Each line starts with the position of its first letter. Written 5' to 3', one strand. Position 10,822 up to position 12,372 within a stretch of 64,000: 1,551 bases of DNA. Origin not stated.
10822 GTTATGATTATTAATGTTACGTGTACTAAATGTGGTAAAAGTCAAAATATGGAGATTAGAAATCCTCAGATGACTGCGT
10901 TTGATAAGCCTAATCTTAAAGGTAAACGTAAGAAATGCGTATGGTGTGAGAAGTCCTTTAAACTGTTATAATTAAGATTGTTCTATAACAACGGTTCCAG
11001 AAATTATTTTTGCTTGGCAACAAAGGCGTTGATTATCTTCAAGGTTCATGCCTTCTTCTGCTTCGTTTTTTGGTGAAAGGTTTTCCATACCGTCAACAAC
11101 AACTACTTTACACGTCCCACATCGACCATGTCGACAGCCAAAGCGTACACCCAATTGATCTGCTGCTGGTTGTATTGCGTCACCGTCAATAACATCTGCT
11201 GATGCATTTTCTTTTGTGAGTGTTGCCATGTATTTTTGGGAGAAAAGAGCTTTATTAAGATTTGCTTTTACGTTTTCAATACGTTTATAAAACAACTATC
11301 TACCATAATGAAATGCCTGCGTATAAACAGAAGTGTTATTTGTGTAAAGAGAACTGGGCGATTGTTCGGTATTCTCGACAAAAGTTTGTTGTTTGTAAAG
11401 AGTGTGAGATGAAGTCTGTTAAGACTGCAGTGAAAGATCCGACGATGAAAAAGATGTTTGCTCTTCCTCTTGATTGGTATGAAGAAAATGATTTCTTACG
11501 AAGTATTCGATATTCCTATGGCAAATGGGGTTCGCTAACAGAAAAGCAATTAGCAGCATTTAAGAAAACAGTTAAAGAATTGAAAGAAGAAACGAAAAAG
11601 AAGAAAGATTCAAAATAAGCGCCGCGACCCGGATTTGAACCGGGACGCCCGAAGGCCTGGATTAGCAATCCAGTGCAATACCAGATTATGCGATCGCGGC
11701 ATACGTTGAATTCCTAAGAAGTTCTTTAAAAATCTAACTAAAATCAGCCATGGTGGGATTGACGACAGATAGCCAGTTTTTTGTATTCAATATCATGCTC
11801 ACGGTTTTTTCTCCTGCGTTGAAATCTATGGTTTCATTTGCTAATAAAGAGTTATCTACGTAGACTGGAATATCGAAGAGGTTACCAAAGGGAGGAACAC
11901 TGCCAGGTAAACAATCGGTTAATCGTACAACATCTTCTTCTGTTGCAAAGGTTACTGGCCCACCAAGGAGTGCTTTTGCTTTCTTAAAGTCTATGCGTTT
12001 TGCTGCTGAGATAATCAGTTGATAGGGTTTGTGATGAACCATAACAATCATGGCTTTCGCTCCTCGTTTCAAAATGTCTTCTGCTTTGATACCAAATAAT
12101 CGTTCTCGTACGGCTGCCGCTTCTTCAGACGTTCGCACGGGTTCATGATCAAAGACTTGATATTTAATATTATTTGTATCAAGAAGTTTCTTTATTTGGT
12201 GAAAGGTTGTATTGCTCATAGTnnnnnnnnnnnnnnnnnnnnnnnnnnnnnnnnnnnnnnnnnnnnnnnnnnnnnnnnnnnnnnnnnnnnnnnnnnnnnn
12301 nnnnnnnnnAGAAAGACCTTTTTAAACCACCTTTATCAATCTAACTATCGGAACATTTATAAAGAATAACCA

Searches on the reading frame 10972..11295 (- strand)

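Call 11: search_protein_families(library=pfam, proteins=[window:10972-11295:-], max_evalue=0.001)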
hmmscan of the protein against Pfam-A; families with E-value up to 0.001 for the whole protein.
window:10972-11295:- (107 aa): 2 families
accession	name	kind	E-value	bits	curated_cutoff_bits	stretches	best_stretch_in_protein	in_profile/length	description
PF00111.32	Fer2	-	5.3e-13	49.1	21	1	29-96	6-75/77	2Fe-2S iron-sulfur cluster binding domain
PF13085.11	Fer2_3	-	0.0005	20.5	27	0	16-81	15-78/107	2Fe-2S iron-sulfur cluster binding domain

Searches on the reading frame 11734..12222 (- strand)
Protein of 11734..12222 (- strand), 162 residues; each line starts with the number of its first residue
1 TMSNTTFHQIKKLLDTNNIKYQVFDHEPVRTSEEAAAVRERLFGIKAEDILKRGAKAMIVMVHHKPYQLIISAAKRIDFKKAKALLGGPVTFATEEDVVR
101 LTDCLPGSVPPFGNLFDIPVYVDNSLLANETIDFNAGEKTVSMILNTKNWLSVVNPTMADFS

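Call 11: search_protein_families(library=pfam, proteins=[window:11734-12222:-], max_evalue=0.001)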
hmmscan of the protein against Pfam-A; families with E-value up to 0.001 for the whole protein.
window:11734-12222:- (162 aa): 1 family
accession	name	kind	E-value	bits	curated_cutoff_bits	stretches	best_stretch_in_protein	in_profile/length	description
PF04073.20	tRNA_edit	-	1.1e-23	84.1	25.5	1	26-149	1-119/123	Aminoacyl-tRNA editing domain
